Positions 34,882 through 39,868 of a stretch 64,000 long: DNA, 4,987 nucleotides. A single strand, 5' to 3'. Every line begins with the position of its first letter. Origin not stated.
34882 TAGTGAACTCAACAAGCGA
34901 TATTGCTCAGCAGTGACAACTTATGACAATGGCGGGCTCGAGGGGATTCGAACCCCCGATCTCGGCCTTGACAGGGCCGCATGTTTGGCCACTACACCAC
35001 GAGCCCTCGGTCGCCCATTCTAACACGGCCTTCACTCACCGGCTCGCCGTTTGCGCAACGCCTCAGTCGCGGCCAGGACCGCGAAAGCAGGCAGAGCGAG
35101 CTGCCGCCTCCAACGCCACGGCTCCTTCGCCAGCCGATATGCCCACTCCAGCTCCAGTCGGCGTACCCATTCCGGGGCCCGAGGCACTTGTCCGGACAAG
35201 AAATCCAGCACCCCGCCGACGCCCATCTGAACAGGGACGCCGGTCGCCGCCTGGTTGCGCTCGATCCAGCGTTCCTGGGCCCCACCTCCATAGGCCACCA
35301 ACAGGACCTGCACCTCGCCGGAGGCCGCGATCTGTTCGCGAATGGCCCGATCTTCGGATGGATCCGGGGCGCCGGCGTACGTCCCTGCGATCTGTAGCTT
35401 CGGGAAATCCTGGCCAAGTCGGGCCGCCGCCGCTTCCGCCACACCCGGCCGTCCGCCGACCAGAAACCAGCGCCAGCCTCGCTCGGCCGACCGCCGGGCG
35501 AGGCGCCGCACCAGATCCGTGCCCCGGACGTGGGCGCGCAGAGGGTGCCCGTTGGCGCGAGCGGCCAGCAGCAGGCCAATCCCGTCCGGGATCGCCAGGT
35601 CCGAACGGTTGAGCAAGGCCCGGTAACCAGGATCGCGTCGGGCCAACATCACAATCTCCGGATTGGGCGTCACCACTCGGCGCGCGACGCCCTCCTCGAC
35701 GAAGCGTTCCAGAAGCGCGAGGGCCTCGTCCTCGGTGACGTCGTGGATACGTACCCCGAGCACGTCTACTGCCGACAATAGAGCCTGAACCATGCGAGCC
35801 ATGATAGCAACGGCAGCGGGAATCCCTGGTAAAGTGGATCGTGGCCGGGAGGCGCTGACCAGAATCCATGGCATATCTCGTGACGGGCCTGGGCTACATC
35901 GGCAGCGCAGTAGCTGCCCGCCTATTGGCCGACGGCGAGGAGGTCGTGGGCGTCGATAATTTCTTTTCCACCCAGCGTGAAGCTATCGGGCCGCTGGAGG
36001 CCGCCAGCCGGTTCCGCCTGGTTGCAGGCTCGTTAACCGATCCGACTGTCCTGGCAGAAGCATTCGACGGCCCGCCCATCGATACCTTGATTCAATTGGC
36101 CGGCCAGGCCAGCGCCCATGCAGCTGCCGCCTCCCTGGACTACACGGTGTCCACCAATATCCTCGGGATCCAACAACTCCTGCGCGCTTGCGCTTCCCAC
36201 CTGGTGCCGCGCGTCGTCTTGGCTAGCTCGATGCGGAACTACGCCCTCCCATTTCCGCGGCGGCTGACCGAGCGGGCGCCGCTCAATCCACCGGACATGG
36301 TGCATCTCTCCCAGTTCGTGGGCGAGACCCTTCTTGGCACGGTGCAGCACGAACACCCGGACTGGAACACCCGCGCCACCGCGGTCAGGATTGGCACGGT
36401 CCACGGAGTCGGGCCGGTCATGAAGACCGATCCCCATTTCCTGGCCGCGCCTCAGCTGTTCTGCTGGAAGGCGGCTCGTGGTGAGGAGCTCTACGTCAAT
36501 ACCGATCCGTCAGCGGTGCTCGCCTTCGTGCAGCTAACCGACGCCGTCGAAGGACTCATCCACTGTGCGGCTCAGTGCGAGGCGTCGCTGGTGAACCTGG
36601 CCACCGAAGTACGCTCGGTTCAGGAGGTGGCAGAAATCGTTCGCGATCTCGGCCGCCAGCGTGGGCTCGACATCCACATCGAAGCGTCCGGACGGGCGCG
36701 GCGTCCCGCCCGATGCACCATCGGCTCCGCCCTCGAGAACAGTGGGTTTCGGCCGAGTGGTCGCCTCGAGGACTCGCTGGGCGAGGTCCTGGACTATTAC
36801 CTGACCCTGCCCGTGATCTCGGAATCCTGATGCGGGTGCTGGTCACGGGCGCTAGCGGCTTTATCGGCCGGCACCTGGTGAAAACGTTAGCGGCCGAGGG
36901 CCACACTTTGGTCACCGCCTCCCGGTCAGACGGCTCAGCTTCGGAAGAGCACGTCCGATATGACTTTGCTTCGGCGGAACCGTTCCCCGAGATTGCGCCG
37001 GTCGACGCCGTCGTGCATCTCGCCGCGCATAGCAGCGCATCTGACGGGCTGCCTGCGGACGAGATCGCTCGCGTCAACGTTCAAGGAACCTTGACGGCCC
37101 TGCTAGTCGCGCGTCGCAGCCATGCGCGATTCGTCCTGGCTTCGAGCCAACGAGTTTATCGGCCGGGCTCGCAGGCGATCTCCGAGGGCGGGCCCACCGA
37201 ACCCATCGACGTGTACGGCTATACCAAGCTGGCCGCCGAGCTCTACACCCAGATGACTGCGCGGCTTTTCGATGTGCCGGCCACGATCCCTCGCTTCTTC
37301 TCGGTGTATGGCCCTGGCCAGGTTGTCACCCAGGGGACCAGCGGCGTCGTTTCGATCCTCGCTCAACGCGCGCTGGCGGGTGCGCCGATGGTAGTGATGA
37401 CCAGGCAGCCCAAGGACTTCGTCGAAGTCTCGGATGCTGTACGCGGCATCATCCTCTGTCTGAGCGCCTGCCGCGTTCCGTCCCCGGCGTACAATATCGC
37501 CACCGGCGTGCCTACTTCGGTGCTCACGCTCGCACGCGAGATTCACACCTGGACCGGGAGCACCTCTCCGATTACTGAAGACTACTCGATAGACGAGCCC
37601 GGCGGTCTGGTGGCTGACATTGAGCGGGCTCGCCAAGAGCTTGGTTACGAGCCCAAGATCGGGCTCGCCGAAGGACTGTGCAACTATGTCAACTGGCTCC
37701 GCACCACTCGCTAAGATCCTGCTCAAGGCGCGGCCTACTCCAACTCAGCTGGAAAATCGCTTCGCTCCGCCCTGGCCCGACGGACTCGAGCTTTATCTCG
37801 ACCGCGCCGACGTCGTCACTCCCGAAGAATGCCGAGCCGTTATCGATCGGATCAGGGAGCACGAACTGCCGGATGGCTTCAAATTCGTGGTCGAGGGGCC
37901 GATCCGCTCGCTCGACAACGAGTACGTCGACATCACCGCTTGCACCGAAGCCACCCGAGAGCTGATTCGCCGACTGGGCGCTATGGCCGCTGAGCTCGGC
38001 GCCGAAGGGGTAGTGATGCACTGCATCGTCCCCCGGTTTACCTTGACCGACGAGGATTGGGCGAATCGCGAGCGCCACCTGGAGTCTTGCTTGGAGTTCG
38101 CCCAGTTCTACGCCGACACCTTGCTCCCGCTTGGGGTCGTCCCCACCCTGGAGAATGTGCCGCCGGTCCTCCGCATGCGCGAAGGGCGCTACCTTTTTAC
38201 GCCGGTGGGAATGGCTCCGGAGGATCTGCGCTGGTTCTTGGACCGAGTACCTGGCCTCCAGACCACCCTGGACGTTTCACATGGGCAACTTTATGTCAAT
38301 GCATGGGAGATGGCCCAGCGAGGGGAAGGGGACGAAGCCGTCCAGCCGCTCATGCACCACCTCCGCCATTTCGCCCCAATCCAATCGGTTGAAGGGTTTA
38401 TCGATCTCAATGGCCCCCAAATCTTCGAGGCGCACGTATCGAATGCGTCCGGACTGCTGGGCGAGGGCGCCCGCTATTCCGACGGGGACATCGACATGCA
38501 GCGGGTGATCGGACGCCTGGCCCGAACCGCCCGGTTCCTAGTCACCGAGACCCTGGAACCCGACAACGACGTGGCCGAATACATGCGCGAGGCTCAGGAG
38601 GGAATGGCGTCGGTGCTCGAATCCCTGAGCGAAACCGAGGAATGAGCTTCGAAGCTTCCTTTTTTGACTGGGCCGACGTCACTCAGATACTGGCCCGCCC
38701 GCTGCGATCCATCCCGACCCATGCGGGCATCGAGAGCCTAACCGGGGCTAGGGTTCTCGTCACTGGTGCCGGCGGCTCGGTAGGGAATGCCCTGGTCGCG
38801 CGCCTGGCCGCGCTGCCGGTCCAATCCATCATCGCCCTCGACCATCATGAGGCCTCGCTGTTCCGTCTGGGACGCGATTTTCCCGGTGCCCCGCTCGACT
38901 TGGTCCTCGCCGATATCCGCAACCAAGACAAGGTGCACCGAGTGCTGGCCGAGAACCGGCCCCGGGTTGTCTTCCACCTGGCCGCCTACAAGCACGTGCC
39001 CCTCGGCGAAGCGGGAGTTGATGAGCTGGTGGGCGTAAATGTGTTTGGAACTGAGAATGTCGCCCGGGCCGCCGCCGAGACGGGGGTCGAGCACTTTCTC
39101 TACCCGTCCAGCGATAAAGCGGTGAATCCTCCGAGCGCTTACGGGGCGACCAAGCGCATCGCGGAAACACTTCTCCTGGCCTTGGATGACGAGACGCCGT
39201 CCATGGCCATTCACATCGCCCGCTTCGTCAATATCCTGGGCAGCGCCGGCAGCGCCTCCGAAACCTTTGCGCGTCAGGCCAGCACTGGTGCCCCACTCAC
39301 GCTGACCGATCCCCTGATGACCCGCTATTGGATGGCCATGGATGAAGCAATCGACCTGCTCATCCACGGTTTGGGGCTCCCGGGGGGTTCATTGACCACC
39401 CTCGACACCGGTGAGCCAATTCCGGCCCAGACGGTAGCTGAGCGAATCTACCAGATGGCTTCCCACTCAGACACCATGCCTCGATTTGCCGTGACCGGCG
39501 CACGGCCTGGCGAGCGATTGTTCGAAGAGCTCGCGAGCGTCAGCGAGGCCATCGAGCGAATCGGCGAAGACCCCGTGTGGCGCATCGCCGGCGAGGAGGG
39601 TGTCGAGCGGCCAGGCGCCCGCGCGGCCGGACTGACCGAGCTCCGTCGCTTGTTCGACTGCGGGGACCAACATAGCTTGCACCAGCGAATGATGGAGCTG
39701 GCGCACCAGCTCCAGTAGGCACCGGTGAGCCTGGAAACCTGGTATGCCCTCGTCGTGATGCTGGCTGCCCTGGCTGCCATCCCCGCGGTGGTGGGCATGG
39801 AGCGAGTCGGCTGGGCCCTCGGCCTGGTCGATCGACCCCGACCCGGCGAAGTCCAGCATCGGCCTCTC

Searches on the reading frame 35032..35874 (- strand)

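Call 69: search_protein_families(library=pfam, max_evalue=0.00001, proteins=[window:35032-35874:-])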
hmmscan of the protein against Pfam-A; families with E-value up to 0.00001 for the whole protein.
window:35032-35874:- (280 aa): 1 family
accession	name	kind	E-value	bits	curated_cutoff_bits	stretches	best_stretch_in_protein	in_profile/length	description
PF03808.19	Glyco_tran_WecG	-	1.1e-56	191.7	27.4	1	91-258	1-167/168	Glycosyl transferase WecG/TagA/CpsF family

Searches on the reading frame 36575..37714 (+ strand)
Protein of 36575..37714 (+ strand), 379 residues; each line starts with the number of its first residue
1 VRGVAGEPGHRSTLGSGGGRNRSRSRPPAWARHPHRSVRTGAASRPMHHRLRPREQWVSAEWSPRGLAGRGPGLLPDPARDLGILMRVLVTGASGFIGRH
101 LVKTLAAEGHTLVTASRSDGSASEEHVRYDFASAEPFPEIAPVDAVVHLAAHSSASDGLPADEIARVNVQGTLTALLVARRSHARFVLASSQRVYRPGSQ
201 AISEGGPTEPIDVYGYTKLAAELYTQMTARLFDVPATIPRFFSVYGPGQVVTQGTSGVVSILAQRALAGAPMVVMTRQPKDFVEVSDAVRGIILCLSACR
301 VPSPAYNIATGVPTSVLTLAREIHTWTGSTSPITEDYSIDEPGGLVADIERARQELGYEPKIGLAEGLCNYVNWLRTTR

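Call 69: search_protein_families(library=pfam, max_evalue=0.00001, proteins=[window:36575-37714:+])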
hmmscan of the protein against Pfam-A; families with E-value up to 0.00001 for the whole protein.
window:36575-37714:+ (379 aa): 6 families
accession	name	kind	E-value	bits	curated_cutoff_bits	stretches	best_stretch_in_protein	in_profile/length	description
PF01370.27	Epimerase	-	1e-38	133.6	20.9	1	88-309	1-240/240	NAD dependent epimerase/dehydratase family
PF16363.11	GDP_Man_Dehyd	-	1e-27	98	27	1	89-368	1-329/332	GDP-mannose 4,6 dehydratase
PF04321.23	RmlD_sub_bind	-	6e-14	52.2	27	1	86-324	1-228/287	RmlD substrate binding domain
PF07993.18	NAD_binding_4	-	8.1e-11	42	20.1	0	141-254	87-218/258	Male sterility protein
PF01073.25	3Beta_HSD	-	2.1e-09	37.3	22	1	89-223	1-155/280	3-beta hydroxysteroid dehydrogenase/isomerase family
PF02719.21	Polysacc_synt_2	-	2.6e-06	27.3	20.2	0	143-330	78-250/293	Polysaccharide biosynthesis protein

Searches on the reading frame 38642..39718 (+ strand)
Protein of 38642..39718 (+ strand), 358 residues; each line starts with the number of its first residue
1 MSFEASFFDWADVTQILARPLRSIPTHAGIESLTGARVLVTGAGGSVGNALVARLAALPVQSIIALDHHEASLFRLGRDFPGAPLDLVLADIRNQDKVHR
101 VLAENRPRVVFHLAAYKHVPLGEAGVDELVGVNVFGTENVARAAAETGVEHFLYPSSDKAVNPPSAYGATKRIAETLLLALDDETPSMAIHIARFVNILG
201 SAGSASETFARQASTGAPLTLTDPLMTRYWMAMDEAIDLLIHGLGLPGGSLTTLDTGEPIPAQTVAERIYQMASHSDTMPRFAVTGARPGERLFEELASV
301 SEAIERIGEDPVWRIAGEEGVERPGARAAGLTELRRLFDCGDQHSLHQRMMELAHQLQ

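Call 69: search_protein_families(library=pfam, max_evalue=0.00001, proteins=[window:38642-39718:+])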
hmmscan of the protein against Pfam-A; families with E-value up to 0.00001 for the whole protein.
window:38642-39718:+ (358 aa): 6 families
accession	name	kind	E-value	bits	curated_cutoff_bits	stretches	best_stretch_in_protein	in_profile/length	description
PF02719.21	Polysacc_synt_2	-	1.1e-69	235.3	20.2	1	38-307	1-283/293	Polysaccharide biosynthesis protein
PF01370.27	Epimerase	-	9.6e-25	87.8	20.9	1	38-241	1-222/240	NAD dependent epimerase/dehydratase family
PF04321.23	RmlD_sub_bind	-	2.7e-17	63.2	27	1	37-215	2-169/287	RmlD substrate binding domain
PF01073.25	3Beta_HSD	-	1.5e-13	50.8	22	1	39-164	1-123/280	3-beta hydroxysteroid dehydrogenase/isomerase family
PF16363.11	GDP_Man_Dehyd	-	2.2e-12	47.6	27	1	39-158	1-130/332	GDP-mannose 4,6 dehydratase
PF07993.18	NAD_binding_4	-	4.1e-06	26.6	20.1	0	107-163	89-142/258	Male sterility protein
